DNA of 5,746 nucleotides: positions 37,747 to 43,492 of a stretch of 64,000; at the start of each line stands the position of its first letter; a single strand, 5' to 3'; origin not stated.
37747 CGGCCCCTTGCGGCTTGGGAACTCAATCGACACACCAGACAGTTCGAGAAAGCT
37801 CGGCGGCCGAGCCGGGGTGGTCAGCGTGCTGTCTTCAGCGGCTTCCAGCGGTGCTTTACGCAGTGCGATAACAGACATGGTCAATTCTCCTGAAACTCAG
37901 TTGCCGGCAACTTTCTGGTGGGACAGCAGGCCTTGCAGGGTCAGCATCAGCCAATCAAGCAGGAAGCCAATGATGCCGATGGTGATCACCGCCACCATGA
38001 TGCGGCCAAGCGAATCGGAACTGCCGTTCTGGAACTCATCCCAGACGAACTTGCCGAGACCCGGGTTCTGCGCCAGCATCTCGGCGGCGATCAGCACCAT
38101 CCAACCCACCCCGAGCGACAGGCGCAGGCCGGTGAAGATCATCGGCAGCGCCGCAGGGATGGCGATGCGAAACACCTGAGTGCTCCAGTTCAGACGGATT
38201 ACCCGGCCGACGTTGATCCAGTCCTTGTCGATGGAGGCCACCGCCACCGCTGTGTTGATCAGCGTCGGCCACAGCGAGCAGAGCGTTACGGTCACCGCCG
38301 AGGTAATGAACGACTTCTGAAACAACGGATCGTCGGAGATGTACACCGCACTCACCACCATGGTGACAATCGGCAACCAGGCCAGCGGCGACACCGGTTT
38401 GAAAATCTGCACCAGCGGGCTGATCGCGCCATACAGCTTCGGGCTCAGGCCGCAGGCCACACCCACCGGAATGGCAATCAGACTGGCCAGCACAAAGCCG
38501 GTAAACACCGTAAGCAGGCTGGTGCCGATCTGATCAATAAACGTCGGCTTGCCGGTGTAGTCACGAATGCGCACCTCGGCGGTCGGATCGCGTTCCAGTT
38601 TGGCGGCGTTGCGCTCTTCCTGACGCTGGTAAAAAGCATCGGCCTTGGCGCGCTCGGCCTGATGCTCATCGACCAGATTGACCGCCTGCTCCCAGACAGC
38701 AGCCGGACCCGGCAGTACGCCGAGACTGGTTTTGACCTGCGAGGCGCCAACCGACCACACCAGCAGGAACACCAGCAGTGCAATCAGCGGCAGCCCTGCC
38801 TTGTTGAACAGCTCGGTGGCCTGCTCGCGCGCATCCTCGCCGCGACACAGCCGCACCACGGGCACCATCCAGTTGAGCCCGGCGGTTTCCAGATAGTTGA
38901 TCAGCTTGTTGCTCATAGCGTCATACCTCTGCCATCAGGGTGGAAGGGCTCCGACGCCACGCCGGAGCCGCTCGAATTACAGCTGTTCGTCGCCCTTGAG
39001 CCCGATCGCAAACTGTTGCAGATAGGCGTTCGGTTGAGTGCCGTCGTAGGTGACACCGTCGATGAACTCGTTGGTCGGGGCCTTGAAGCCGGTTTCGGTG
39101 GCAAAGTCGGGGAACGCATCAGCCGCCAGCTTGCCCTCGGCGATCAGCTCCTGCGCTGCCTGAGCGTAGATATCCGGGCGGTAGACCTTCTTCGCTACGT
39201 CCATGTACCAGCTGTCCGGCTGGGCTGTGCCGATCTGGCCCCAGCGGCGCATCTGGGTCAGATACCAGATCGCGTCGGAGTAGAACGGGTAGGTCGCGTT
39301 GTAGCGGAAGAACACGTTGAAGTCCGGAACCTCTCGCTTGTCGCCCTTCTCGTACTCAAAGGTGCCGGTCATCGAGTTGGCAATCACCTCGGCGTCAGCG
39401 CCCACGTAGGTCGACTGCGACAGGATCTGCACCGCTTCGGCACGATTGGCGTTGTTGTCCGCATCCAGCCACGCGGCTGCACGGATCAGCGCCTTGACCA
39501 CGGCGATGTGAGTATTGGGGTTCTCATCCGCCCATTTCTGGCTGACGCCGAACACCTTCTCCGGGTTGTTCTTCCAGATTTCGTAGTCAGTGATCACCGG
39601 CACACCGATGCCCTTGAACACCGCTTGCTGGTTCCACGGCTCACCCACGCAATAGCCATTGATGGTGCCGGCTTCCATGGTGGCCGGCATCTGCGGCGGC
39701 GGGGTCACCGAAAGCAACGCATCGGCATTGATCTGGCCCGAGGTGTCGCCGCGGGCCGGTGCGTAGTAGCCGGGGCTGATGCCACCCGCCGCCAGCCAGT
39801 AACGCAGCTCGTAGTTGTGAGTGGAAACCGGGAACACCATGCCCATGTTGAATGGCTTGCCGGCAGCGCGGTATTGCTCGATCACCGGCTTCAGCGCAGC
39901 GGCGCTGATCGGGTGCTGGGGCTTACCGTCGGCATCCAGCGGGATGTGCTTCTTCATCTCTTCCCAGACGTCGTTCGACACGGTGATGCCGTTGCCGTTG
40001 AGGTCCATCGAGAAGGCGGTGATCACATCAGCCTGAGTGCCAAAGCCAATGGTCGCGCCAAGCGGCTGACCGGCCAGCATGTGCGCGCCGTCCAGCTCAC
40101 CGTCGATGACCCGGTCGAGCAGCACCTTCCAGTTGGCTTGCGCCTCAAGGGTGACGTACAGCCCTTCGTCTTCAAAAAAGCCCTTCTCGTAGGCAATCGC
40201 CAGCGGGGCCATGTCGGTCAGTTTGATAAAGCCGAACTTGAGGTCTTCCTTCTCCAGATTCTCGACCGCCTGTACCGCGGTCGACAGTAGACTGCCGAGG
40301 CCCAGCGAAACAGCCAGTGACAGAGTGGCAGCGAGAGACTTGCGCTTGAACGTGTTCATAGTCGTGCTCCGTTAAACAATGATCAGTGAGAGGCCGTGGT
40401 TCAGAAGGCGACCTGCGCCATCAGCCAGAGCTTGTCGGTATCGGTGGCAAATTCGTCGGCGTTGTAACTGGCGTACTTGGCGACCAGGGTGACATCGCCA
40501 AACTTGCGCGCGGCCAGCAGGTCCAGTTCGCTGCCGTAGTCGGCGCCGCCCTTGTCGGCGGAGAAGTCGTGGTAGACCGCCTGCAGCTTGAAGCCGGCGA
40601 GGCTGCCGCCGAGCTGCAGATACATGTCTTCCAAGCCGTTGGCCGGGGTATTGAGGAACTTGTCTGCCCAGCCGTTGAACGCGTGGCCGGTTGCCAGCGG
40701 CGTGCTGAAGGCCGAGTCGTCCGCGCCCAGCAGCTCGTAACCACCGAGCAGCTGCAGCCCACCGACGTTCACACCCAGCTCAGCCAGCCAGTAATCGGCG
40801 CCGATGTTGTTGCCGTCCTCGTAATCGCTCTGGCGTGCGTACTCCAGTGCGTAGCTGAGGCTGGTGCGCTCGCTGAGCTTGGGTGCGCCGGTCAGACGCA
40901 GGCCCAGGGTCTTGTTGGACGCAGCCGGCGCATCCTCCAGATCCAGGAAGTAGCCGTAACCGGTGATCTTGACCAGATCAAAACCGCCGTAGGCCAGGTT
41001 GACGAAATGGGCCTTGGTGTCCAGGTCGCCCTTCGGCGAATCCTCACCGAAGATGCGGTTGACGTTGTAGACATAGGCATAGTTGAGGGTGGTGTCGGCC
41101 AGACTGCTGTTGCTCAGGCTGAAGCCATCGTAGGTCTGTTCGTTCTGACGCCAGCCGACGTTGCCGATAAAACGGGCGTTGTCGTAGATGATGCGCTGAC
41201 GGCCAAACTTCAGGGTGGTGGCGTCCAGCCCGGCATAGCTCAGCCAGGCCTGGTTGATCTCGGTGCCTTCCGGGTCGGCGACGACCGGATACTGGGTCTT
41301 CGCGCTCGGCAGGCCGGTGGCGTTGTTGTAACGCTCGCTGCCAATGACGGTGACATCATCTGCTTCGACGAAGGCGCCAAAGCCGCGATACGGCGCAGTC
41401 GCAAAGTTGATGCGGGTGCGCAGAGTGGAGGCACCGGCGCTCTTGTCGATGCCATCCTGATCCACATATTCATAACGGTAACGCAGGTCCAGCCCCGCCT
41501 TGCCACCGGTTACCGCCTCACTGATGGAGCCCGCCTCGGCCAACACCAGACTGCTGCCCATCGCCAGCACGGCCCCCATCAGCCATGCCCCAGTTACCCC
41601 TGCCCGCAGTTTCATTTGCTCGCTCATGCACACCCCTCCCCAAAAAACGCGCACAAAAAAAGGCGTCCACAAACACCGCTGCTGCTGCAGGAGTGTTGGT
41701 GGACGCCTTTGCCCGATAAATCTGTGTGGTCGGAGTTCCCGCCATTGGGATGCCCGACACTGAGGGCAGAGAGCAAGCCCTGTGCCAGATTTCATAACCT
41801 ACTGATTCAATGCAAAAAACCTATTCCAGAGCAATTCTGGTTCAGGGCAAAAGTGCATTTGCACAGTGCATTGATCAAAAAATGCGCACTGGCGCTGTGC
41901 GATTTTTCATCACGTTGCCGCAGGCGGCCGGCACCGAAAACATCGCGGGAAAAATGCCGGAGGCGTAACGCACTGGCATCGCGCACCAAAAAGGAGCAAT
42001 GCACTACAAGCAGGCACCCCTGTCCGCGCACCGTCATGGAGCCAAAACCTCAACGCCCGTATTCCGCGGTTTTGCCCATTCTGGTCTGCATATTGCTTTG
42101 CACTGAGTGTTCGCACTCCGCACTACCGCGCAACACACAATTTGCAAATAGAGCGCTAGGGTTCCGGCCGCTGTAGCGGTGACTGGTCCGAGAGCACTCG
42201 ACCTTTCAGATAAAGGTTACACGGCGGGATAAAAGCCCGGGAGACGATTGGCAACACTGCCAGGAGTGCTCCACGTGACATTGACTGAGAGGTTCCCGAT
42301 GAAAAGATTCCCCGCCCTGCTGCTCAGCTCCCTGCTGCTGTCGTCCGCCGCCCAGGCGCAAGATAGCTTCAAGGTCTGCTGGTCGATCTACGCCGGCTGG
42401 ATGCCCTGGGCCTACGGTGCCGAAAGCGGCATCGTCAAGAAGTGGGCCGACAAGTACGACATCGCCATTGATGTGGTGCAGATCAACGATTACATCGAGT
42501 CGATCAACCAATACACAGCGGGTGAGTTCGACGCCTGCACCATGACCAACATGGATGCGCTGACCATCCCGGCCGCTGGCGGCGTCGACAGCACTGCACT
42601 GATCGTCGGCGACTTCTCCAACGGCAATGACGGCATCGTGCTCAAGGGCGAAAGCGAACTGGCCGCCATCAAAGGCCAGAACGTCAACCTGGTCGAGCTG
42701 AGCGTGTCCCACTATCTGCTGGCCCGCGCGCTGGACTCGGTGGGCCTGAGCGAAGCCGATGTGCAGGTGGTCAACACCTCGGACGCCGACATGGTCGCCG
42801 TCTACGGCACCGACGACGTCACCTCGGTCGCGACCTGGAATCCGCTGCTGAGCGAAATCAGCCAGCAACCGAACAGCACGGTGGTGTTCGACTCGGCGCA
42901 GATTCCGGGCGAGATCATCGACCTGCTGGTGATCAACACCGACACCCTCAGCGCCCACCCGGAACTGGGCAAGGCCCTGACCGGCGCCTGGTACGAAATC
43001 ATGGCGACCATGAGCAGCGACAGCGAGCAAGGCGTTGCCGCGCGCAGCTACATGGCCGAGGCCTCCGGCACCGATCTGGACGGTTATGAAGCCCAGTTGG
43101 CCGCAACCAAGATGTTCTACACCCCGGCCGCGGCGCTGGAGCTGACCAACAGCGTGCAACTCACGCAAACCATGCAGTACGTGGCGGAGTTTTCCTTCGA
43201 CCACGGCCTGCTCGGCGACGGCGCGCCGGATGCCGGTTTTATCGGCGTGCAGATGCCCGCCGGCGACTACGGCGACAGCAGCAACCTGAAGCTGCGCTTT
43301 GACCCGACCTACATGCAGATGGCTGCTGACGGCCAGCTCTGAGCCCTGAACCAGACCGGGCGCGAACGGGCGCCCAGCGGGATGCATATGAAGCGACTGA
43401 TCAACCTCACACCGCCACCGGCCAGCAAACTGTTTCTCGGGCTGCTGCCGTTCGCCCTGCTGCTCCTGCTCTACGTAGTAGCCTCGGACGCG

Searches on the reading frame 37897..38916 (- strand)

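Call 26: search_protein_families(library=ncbifam, proteins=[window:37897-38916:-])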
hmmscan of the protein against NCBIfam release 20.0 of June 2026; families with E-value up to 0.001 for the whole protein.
window:37897-38916:- (339 aa): 7 families
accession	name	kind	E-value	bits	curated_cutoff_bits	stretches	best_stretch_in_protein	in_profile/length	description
TIGR01183.1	ntrB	equivalog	2.1e-43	148.4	209.05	1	128-324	17-199/202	nitrate ABC transporter permease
NF040733.1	ABC_perm_U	equivalog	1.9e-27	96.4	295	1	124-335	52-249/251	ABC transporter permease subunit SaoP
NF007545.0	PRK10160.1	equivalog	3.6e-23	82.4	342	1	125-329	75-265/275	taurine ABC transporter permease TauC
NF008470.0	PRK11365.1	equivalog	5e-12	45.8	347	1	133-321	65-239/263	aliphatic sulfonate ABC transporter permease SsuC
TIGR00974.1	3a0107s02c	equivalog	2.4e-05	23.6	193.45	1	131-269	53-195/272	phosphate ABC transporter permease PstA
TIGR03416.1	ABC_choXWV_perm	equivalog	4e-05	23.2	363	1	127-298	85-244/267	choline ABC transporter permease subunit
NF008196.0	PRK10952.1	equivalog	0.00029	19.8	439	1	133-324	149-325/356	glycine betaine/L-proline ABC transporter permease ProW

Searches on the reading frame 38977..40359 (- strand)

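Call 26: search_protein_families(library=ncbifam, proteins=[window:38977-40359:-])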
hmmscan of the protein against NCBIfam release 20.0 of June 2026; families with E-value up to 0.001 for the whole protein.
window:38977-40359:- (460 aa): 1 family
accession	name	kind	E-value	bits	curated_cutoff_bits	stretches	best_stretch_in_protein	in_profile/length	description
TIGR01728.1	SsuA_fam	subfamily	7.2e-08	32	163.5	1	221-317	139-231/290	aliphatic sulfonate ABC transporter substrate-binding protein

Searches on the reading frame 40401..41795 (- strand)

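Call 26: search_protein_families(library=ncbifam, proteins=[window:40401-41795:-])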
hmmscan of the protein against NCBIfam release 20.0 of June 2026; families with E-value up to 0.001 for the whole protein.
window:40401-41795:- (464 aa): 1 family
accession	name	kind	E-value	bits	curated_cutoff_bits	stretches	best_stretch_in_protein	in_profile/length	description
NF033923.0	opr_proin_2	subfamily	1.3e-06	27.7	150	1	76-453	11-373/386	Opr family porin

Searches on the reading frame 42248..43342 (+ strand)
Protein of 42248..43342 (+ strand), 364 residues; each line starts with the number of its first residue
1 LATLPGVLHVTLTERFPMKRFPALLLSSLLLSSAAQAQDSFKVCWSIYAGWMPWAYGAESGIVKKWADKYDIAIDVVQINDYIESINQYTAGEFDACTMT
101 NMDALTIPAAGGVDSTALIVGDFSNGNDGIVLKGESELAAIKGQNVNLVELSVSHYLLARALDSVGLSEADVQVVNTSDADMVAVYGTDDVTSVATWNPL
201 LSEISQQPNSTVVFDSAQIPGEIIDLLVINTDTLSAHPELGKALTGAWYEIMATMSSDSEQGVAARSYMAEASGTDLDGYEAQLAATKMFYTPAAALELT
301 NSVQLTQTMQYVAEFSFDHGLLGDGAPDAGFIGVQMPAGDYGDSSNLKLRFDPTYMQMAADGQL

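Call 6: search_protein_families(library=pfam, proteins=[window:42248-43342:+])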
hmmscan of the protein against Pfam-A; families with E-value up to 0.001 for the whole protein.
window:42248-43342:+ (364 aa): 1 family
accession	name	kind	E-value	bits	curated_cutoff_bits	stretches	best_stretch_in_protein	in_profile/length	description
PF09084.16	NMT1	-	4.5e-06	27.2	20.5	1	138-247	88-201/216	NMT1/THI5 like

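Call 26: search_protein_families(library=ncbifam, proteins=[window:42248-43342:+])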
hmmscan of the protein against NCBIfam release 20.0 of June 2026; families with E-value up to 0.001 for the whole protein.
window:42248-43342:+ (364 aa): 5 families
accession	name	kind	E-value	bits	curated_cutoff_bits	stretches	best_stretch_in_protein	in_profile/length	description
TIGR03427.1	ABC_peri_uca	equivalog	1e-166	554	333.9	1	39-364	2-328/328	putative urea ABC transporter substrate-binding protein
TIGR01728.1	SsuA_fam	subfamily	1.7e-23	83.3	163.5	1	49-323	9-275/290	aliphatic sulfonate ABC transporter substrate-binding protein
TIGR01729.1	taurine_ABC_bnd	equivalog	8.7e-12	45.1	304.25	1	104-280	58-241/300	taurine ABC transporter substrate-binding protein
NF008588.0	PRK11553.1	subfamily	1.1e-08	34.4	299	1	138-219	124-205/319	aliphatic sulfonate ABC transporter substrate-binding protein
NF008553.0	PRK11480.1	equivalog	2.1e-08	33.7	490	1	124-259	103-239/320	taurine ABC transporter substrate-binding protein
